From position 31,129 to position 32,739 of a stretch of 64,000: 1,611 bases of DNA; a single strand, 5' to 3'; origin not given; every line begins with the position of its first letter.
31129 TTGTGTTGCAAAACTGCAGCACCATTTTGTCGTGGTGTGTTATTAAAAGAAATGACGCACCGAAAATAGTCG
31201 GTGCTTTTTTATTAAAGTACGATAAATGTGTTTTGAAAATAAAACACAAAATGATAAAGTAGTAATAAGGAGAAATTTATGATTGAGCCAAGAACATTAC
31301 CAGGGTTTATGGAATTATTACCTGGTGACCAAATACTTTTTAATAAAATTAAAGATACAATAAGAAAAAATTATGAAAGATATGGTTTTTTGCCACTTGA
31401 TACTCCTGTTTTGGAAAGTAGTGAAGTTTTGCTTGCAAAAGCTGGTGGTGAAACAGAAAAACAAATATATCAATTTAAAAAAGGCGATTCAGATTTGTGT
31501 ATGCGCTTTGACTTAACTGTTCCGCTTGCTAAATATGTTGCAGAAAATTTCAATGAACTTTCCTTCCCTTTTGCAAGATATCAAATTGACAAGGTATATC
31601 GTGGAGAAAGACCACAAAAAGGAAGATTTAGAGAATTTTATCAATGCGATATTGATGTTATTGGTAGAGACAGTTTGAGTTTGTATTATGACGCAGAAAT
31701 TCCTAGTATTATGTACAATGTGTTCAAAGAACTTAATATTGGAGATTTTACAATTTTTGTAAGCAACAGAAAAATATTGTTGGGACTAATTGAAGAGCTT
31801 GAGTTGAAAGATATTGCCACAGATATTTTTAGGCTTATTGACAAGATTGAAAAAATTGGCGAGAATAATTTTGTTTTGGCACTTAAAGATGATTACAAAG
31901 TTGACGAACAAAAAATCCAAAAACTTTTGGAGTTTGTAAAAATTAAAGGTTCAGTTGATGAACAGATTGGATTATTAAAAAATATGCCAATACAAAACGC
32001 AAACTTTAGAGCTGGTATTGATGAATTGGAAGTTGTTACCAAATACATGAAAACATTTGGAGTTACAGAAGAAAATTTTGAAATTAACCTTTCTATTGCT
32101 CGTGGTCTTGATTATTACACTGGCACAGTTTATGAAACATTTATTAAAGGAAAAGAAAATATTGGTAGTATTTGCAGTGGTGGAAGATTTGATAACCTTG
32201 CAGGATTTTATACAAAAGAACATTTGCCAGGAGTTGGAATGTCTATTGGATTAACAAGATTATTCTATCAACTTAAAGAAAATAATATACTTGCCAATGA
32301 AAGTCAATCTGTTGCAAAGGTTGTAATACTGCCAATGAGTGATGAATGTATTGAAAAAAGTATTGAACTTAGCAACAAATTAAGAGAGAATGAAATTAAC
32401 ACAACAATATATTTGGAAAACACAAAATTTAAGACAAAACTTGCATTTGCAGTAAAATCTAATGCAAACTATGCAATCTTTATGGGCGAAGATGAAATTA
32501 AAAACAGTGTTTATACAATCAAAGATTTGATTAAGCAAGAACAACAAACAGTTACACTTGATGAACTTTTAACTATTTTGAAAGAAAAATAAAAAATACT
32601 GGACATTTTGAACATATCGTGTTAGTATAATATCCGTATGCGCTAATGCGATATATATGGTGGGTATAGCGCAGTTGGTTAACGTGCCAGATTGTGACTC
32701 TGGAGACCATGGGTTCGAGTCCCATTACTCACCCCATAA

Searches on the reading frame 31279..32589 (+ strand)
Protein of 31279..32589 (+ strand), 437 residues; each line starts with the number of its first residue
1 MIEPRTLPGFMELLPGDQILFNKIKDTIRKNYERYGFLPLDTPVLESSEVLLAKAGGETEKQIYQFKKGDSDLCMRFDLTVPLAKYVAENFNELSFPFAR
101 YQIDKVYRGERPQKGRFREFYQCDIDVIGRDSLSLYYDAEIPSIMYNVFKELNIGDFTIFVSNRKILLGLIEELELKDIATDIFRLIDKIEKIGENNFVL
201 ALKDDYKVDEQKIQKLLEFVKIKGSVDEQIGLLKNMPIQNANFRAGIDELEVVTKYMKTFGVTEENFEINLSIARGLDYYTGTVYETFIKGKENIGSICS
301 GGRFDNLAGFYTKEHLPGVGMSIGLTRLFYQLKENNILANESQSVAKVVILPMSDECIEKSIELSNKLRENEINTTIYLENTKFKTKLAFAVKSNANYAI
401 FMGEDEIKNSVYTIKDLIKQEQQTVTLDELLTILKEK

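Call 7: find_related_loci(query=window:31279-32589:+, collection=genome_contigs, flank=3000)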
Query window:31279-32589:+ (437 aa) in genome_contigs; peptide patterns used: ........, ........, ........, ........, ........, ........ (x = any residue, [..] = any of these).
600 stretches matched a pattern (row limit reached: there are more); 593 encode a relative of the query (tblastn E <= 1e-3); the best 80 are kept; 80 distinct loci.
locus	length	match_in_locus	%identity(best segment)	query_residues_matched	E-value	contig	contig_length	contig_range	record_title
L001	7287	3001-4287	71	1-430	0e+0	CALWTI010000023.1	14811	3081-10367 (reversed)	MAG: uncultured Clostridia bacterium isolate BRZ_FE__bin27 genome assembly, contig: BRZ_FE__NODE_4998_length_14811_cov_5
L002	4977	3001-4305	67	1-436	0e+0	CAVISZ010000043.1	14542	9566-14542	uncultured Eubacteriales bacterium isolate H07681-L1_cleanbin_000057 genome assembly, contig: Spades_H07681-L1_contig_27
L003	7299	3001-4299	61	1-435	2e-176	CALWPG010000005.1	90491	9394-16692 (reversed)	MAG: uncultured Clostridia bacterium isolate BRZ_FI__bin11 genome assembly, contig: BRZ_FI__NODE_317_length_90491_cov_6.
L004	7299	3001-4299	57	2-436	3e-169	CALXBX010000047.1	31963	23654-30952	MAG: uncultured Clostridia bacterium isolate E0_LS__bin212 genome assembly, contig: E0_LS__k127_1801692, whole genome sh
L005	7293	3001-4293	59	4-434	1e-168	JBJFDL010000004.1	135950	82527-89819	MAG: Christensenellales bacterium isolate PUUB39_bin.048 NODE_40_length_135950_cov_33.112190, whole genome shotgun seque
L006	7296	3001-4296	57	2-435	5e-167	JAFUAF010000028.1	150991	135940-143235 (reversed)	MAG: Bacillota bacterium isolate RGIG4310 Roe_deer_Duodenum-2__c802, whole genome shotgun sequence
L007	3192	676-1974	57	2-436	2e-175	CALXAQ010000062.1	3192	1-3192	MAG: uncultured Clostridia bacterium isolate E0_DM__bin141 genome assembly, contig: E0_DM__k127_2601358, whole genome sh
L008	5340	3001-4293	58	1-431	3e-165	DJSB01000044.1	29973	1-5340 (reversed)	MAG TPA_asm: Christensenella sp. UBA6345 UBA6345_contig_3273, whole genome shotgun sequence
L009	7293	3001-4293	57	2-434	3e-164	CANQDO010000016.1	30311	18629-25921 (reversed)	MAG: uncultured Clostridia bacterium isolate Lapin-007__bin5 genome assembly, contig: Lapin-007__NODE_457_length_30311_c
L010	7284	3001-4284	58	2-431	6e-164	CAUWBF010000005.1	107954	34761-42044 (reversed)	MAG: uncultured Clostridia bacterium isolate ERS329803__bin17 genome assembly, contig: ERS329803_NODE_169_length_107954_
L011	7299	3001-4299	55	2-435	2e-163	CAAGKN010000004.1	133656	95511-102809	MAG TPA_asm: Clostridia bacterium, isolate HGM13686, WGS project CAAGKN010000000 data, contig: SRS476302_88_k119_49423,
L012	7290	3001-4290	57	4-435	2e-162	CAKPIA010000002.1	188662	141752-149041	MAG: uncultured Clostridia bacterium isolate REFINED_METABAT215_TOP10_CONTIGS_1500_ASSEMBLY_K77_MERGED__Nepal_MoBio_Fibe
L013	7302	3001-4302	55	1-435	2e-162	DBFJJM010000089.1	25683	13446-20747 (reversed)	MAG TPA_asm: Candidatus Merdicola sp. isolate MAG8126 contig89, whole genome shotgun sequence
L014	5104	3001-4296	55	2-435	8e-163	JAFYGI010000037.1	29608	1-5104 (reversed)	MAG: Bacillota bacterium isolate RGIG7065 Sheep_Rumen.Co__c2365375, whole genome shotgun sequence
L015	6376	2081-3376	56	1-435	7e-162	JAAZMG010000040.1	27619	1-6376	MAG: Tissierellia bacterium isolate AS23ysBPME_332 27876_AS23, whole genome shotgun sequence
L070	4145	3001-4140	61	2-381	5e-155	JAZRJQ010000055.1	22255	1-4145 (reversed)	MAG: Clostridia bacterium isolate T1900045463_YK20190154.MAGScoT_cleanbin_000020 SGB_7202_k141_834409, whole genome shot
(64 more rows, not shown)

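Call 14: find_related_loci(query=window:31279-32589:+, collection=metagenome_contigs, flank=1500)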
Query window:31279-32589:+ (437 aa) in metagenome_contigs; peptide patterns used: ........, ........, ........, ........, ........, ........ (x = any residue, [..] = any of these).
600 stretches matched a pattern (row limit reached: there are more); 591 encode a relative of the query (tblastn E <= 1e-3); the best 80 are kept; 80 distinct loci.
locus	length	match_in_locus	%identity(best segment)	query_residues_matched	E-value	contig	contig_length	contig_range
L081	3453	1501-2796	57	2-435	1e-174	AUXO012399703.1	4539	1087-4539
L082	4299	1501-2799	56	2-435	3e-165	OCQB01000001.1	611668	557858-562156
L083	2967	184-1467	59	2-431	6e-169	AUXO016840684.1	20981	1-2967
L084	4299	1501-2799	55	2-435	8e-165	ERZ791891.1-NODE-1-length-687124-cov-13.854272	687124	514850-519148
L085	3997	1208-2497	57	4-435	3e-166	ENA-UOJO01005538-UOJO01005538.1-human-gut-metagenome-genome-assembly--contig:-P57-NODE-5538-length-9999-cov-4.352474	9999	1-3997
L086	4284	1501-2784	58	2-431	3e-164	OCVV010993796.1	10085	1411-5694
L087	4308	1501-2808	57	1-437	4e-164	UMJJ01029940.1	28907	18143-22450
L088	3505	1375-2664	56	4-435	2e-169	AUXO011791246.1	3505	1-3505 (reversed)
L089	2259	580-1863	58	2-431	2e-173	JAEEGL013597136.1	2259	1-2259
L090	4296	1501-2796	56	1-435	1e-159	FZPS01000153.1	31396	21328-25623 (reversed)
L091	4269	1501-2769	56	3-427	2e-159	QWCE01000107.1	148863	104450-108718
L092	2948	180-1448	57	3-427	6e-163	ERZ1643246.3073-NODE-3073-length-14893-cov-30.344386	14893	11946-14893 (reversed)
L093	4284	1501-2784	55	1-431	1e-158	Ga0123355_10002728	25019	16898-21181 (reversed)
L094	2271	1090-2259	59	2-393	2e-169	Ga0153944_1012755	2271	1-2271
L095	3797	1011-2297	56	5-435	3e-160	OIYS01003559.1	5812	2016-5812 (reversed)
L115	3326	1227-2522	55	1-434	4e-161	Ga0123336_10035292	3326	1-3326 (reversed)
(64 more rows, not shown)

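Call 25: find_homologous_proteins(query=window:31279-32589:+, max_evalue=1e-100)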
Query window:31279-32589:+ (437 aa): 7997 proteins with E <= 1e-100 among 8000 candidates; the best 120 are listed.
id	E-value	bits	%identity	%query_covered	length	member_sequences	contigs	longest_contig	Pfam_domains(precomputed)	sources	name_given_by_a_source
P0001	2.0e-283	958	100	100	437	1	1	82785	PF13393.12,PF03129.26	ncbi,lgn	-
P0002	4.2e-232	789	81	100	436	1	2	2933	PF13393.12,PF03129.26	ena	-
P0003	9.7e-232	787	80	100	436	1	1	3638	PF13393.12,PF03129.26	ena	-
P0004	5.7e-231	785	80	100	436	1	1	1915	PF13393.12,PF03129.26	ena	-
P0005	5.7e-230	782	80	100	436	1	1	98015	PF13393.12,PF03129.26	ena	-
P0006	1.1e-228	777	80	100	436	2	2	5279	PF13393.12,PF03129.26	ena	-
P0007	4.9e-219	746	76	99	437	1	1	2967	PF13393.12,PF03129.26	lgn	-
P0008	2.3e-214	730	74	100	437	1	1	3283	PF13393.12,PF03129.26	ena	-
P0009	3.8e-207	706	75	100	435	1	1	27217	PF13393.12,PF03129.26,PF00587.31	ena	-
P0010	4.7e-207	706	73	100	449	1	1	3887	PF13393.12,PF03129.26,PF00587.31,PF00152.26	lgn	-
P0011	5.3e-207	706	74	99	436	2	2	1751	PF13393.12,PF03129.26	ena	-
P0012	5.6e-207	706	73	100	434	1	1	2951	PF13393.12,PF03129.26,PF00587.31,PF00152.26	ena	-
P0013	6.0e-206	702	73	99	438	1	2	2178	PF13393.12,PF03129.26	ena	-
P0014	1.8e-205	701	73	100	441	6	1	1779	PF13393.12,PF03129.26,PF00587.31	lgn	-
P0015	2.2e-205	701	72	100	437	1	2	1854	PF13393.12,PF03129.26,PF00587.31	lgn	-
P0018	1.0e-203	695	74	100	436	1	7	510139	PF13393.12,PF03129.26,PF00587.31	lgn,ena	-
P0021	4.0e-203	693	72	100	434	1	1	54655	PF13393.12,PF03129.26,PF00587.31,PF00152.26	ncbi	-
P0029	4.5e-202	690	73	100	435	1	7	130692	PF13393.12,PF03129.26,PF00587.31,PF00152.26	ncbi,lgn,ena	-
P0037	2.3e-201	687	73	100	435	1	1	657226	PF13393.12,PF03129.26,PF00587.31,PF00152.26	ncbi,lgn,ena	-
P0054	2.0e-197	674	71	100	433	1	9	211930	PF13393.12,PF03129.26,PF00587.31,PF00152.26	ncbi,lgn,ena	-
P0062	8.6e-196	669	70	99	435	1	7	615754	PF13393.12,PF03129.26,PF00587.31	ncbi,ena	-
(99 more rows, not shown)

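Call 26: find_encoding_contigs(protein=P0005, flank=1500, max_places=2)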
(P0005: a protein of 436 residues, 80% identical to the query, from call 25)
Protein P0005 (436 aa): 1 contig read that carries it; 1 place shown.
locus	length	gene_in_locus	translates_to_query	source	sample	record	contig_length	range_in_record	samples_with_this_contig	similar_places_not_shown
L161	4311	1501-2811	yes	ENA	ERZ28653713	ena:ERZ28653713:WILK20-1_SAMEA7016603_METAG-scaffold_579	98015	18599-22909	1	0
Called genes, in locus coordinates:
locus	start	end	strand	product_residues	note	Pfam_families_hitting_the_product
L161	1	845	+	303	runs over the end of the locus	PF14659:Phage_int_SAM_3, PF00589:Phage_integrase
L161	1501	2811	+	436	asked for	PF13393:tRNA-synt_His, PF03129:HGTP_anticodon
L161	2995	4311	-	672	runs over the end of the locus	-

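Call 27: find_encoding_contigs(protein=P0007, flank=1500, max_places=2)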
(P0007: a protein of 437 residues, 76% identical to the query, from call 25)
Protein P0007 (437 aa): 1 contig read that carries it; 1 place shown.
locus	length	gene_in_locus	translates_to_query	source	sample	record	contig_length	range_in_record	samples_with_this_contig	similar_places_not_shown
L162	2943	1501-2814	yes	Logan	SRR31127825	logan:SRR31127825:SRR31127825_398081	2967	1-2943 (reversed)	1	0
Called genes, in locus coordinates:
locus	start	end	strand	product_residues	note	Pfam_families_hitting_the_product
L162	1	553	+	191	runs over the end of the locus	?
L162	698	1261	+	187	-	PF05067:Mn_catalase (weak), PF02915:Rubrerythrin (weak)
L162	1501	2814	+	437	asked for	PF13393:tRNA-synt_His, PF03129:HGTP_anticodon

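Call 28: find_encoding_contigs(protein=P0008, flank=1500, max_places=2)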
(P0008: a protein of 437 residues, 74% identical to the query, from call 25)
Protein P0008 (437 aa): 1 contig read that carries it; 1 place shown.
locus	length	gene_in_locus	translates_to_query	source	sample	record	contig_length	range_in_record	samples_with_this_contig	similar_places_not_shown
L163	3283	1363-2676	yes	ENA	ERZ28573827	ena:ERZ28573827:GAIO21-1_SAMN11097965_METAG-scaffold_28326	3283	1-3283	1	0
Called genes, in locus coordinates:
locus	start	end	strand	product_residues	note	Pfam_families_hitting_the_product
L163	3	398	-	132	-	?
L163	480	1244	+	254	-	-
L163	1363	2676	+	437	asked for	PF13393:tRNA-synt_His, PF03129:HGTP_anticodon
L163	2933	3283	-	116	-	?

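Call 29: find_encoding_contigs(protein=P0009, flank=1500, max_places=2)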
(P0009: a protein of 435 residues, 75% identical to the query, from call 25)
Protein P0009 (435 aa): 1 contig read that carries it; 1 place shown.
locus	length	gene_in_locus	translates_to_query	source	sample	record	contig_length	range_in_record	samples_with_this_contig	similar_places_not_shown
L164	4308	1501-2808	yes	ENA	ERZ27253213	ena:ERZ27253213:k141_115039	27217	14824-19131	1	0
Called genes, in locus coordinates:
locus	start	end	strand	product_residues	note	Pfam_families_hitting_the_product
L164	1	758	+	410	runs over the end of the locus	-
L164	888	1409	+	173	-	PF10688:Imp-YgjV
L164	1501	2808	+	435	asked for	PF13393:tRNA-synt_His, PF00587:tRNA-synt_2b (weak), PF03129:HGTP_anticodon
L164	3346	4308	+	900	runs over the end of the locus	PF07517:SecA_DEAD, PF00270:DEAD (faint), PF01043:SecA_PP_bind, PF21090:P-loop_SecA, PF07516:SecA_SW, PF02810:SEC-C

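Call 31: find_encoding_contigs(protein=P0003, flank=1500, max_places=2)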
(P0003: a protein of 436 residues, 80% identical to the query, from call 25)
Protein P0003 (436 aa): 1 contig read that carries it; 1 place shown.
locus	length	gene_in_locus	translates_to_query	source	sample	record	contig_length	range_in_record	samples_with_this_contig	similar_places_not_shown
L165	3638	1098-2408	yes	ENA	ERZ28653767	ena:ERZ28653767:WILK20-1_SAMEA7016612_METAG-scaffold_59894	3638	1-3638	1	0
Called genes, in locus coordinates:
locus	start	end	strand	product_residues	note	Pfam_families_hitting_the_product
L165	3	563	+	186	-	?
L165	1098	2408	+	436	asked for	PF13393:tRNA-synt_His, PF03129:HGTP_anticodon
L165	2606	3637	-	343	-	?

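Call 32: find_encoding_contigs(protein=P0018, flank=1500, max_places=2)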
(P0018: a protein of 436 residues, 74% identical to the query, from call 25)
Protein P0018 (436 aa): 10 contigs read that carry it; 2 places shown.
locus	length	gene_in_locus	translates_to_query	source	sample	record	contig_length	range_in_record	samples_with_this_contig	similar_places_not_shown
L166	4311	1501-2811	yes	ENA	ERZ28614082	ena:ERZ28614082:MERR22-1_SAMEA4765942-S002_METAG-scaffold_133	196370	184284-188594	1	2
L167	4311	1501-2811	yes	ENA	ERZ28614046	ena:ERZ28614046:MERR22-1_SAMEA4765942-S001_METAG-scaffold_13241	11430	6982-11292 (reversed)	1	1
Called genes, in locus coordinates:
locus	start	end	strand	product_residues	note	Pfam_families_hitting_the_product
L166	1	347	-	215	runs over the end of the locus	-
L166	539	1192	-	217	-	-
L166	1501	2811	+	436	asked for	PF13393:tRNA-synt_His, PF00587:tRNA-synt_2b (weak), PF03129:HGTP_anticodon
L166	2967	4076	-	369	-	PF01636:APH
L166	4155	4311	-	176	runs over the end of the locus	-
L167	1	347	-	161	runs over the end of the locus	?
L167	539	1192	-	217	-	-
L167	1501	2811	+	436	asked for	PF13393:tRNA-synt_His, PF00587:tRNA-synt_2b (weak), PF03129:HGTP_anticodon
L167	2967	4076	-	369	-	PF01636:APH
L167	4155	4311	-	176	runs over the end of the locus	-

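Call 33: find_encoding_contigs(protein=P0029, flank=1500, max_places=2)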
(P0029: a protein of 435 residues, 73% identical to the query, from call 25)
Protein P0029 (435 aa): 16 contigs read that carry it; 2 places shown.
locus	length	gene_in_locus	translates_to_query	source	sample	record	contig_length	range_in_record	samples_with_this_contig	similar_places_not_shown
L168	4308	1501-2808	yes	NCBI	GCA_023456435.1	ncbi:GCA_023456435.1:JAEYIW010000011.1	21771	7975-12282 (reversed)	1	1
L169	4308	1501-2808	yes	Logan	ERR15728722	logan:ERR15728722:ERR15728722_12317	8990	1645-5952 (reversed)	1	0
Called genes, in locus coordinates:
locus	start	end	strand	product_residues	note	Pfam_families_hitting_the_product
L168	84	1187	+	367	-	PF00712:DNA_pol3_beta, PF02767:DNA_pol3_beta_2, PF00712:DNA_pol3_beta (weak), PF02767:DNA_pol3_beta_2, PF02768:DNA_pol3_beta_3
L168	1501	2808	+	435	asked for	PF13393:tRNA-synt_His, PF00152:tRNA-synt_2 (faint), PF00587:tRNA-synt_2b (faint), PF03129:HGTP_anticodon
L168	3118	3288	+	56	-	-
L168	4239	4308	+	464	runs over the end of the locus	-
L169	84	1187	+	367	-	PF00712:DNA_pol3_beta, PF02767:DNA_pol3_beta_2, PF00712:DNA_pol3_beta (weak), PF02767:DNA_pol3_beta_2, PF02768:DNA_pol3_beta_3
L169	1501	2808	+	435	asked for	PF13393:tRNA-synt_His, PF00152:tRNA-synt_2 (faint), PF00587:tRNA-synt_2b (faint), PF03129:HGTP_anticodon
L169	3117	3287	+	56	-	-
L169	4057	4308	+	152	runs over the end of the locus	PF00857:Isochorismatase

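Call 34: find_encoding_contigs(protein=P0054, flank=1500, max_places=2)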
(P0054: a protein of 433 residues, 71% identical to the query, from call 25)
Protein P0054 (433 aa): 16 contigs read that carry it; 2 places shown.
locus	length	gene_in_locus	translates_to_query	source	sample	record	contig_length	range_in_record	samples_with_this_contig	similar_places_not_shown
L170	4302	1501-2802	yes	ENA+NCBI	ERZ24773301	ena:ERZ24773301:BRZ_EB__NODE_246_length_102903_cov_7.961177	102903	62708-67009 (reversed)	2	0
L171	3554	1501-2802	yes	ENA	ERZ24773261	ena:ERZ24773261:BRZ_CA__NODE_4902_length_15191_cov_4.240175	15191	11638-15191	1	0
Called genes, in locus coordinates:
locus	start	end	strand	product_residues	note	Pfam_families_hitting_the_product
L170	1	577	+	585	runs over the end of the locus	PF03485:Arg_tRNA_synt_N, PF00750:tRNA-synt_1d, PF05746:DALR_1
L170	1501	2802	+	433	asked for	PF13393:tRNA-synt_His, PF00152:tRNA-synt_2 (weak), PF00587:tRNA-synt_2b (weak), PF03129:HGTP_anticodon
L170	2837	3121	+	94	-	PF04266:ASCH (weak)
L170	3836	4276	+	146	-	-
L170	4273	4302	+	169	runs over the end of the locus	-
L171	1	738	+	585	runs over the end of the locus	PF03485:Arg_tRNA_synt_N, PF00750:tRNA-synt_1d, PF05746:DALR_1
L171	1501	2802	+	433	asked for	PF13393:tRNA-synt_His, PF00152:tRNA-synt_2 (weak), PF00587:tRNA-synt_2b (weak), PF03129:HGTP_anticodon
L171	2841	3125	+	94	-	PF04266:ASCH (weak)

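Call 39: list_cluster_members(proteins=[P0001, P0005, P0018, P0029, P0037])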
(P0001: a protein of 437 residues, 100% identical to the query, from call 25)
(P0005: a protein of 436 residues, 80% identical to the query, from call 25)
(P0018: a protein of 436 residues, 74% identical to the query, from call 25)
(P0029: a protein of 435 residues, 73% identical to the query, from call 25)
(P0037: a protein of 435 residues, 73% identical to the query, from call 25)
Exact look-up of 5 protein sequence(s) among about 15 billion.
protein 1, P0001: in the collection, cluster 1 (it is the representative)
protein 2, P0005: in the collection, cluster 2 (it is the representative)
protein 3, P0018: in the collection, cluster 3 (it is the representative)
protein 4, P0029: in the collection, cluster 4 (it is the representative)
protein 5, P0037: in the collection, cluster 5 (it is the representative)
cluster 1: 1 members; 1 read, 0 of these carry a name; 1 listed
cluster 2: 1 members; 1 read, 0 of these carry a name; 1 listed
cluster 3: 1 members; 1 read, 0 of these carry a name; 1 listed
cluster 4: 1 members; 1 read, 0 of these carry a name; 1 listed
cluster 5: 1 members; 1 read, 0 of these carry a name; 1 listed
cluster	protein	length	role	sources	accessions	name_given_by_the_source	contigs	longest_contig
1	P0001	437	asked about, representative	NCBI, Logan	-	-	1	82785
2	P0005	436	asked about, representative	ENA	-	-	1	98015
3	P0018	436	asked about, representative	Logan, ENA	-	-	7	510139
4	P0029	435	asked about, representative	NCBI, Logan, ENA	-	-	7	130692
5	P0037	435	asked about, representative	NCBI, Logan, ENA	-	-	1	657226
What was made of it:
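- Tried and rejected: Cluster look-up for organism names: none were returned (call 39).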

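Call 40: find_encoding_contigs(protein=P0037, flank=1500, max_places=1)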
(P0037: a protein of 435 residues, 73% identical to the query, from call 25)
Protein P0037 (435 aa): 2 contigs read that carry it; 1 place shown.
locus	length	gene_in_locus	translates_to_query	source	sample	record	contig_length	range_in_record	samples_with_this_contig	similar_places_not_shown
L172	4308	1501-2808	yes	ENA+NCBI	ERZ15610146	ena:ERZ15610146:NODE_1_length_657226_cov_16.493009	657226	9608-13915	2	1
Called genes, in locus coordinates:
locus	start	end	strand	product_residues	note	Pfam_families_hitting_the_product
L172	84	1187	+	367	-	PF00712:DNA_pol3_beta, PF02767:DNA_pol3_beta_2, PF00712:DNA_pol3_beta (weak), PF02767:DNA_pol3_beta_2, PF02768:DNA_pol3_beta_3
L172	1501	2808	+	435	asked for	PF13393:tRNA-synt_His, PF00152:tRNA-synt_2 (faint), PF00587:tRNA-synt_2b (faint), PF03129:HGTP_anticodon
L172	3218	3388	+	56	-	-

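Call 41: find_encoding_contigs(protein=P0021, flank=1500, max_places=1)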
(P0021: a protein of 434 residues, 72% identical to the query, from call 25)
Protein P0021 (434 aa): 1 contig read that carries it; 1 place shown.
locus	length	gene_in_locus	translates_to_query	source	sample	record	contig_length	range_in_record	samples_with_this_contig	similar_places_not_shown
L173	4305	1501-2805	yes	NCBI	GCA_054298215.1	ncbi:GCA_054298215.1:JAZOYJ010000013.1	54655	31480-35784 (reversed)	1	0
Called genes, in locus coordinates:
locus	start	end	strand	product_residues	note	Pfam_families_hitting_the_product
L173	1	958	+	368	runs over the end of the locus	PF01546:Peptidase_M20, PF07687:M20_dimer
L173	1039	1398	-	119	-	-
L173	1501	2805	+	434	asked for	PF13393:tRNA-synt_His, PF00152:tRNA-synt_2 (faint), PF00587:tRNA-synt_2b (weak), PF03129:HGTP_anticodon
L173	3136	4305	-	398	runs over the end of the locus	PF04055:Radical_SAM, PF06969:HemN_C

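Call 42: find_encoding_contigs(protein=P0062, flank=1500, max_places=1)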
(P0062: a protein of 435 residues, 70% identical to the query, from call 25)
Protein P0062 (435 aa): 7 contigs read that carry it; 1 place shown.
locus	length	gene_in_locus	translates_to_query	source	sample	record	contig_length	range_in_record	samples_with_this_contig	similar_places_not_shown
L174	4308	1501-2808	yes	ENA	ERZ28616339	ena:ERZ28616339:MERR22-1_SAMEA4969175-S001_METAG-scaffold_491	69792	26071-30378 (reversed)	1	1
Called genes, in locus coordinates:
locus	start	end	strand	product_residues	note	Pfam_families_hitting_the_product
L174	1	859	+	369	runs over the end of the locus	PF01546:Peptidase_M20, PF07687:M20_dimer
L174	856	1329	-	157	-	-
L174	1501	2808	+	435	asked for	PF13393:tRNA-synt_His, PF00587:tRNA-synt_2b (weak), PF03129:HGTP_anticodon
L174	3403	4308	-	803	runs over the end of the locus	PF00133:tRNA-synt_1, PF09334:tRNA-synt_1g, PF13603:tRNA-synt_1_2, PF00133:tRNA-synt_1, PF08264:Anticodon_1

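Call 59: search_protein_families(library=ncbifam, proteins=[window:31279-32589:+], max_evalue=0.001)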
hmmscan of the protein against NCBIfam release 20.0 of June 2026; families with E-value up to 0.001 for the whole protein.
window:31279-32589:+ (437 aa): 24 families
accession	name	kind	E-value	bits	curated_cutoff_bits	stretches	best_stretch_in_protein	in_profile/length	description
TIGR00442.1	hisS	equivalog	5.4e-119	397.8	286.75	1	6-426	2-405/406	histidine--tRNA ligase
NF009085.0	PRK12420.1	equivalog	1e-83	282.1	540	1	3-431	3-423/426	histidine--tRNA ligase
TIGR00443.1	hisZ_biosyn_reg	equivalog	2.4e-50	171.4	271.65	1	13-331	3-311/314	ATP phosphoribosyltransferase regulatory subunit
NF008942.0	PRK12292.2-5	equivalog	9.6e-39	133.2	643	1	9-431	14-424/434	ATP phosphoribosyltransferase regulatory subunit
NF008940.0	PRK12292.2-3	equivalog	7.2e-37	127.1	450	1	9-401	8-390/404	ATP phosphoribosyltransferase regulatory subunit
NF008941.0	PRK12292.2-4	equivalog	1.2e-35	123.2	447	1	9-404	12-387/393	ATP phosphoribosyltransferase regulatory subunit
NF008936.0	PRK12292.1-3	equivalog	3.4e-32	111.8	492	1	22-408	23-397/406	ATP phosphoribosyltransferase regulatory subunit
NF008953.0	PRK12295.1-6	equivalog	3.5e-32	111.8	384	2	208-333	253-380/384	ATP phosphoribosyltransferase regulatory subunit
NF008951.0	PRK12295.1-4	equivalog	2.3e-16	59.6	364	1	207-328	245-366/374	ATP phosphoribosyltransferase regulatory subunit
NF008939.0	PRK12292.2-1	equivalog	4.1e-16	58.7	335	1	12-395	11-382/391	ATP phosphoribosyltransferase regulatory subunit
NF008952.0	PRK12295.1-5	equivalog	4.8e-16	58.9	360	2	207-322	232-349/363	ATP phosphoribosyltransferase regulatory subunit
NF008950.0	PRK12295.1-3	equivalog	7.9e-16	58.4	492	2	232-328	279-374/387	ATP phosphoribosyltransferase regulatory subunit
NF008935.0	PRK12292.1-1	equivalog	3.9e-15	55.7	350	1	11-333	11-318/382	ATP phosphoribosyltransferase regulatory subunit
NF009086.0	PRK12421.1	equivalog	1.5e-14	53.8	318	1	10-347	13-333/389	ATP phosphoribosyltransferase regulatory subunit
NF008948.0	PRK12295.1-1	equivalog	8.8e-14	51.4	622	1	214-329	252-369/376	ATP phosphoribosyltransferase regulatory subunit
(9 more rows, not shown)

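Call 60: search_protein_families(library=pfam, proteins=[window:31279-32589:+], max_evalue=0.01)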
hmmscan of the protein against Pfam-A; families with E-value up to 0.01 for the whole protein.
window:31279-32589:+ (437 aa): 5 families
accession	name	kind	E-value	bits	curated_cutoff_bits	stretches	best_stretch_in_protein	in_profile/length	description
PF13393.11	tRNA-synt_His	-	2.2e-32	113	25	1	9-328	1-308/308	Histidyl-tRNA synthetase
PF03129.25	HGTP_anticodon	-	1.9e-15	57.2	21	1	347-437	1-94/94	Anticodon binding domain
PF00587.30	tRNA-synt_2b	-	0.0001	22.9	29.3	1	70-166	8-108/179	tRNA synthetase class II core domain (G, H, P, S and T)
PF11797.14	WxLIP_HBD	-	0.00048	20.5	28.9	1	361-436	59-131/138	WxL Interacting Protein, host binding domain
PF00152.25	tRNA-synt_2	-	0.00085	18.9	25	1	22-133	26-127/308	tRNA synthetases class II (D, K and N)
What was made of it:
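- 31267..32592 (+): The regulated gene: SD AAGGAG (31267-72) and hisS (31279-32592, 437 aa). The HisZ model scores below its cutoff (calls 59, 60).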
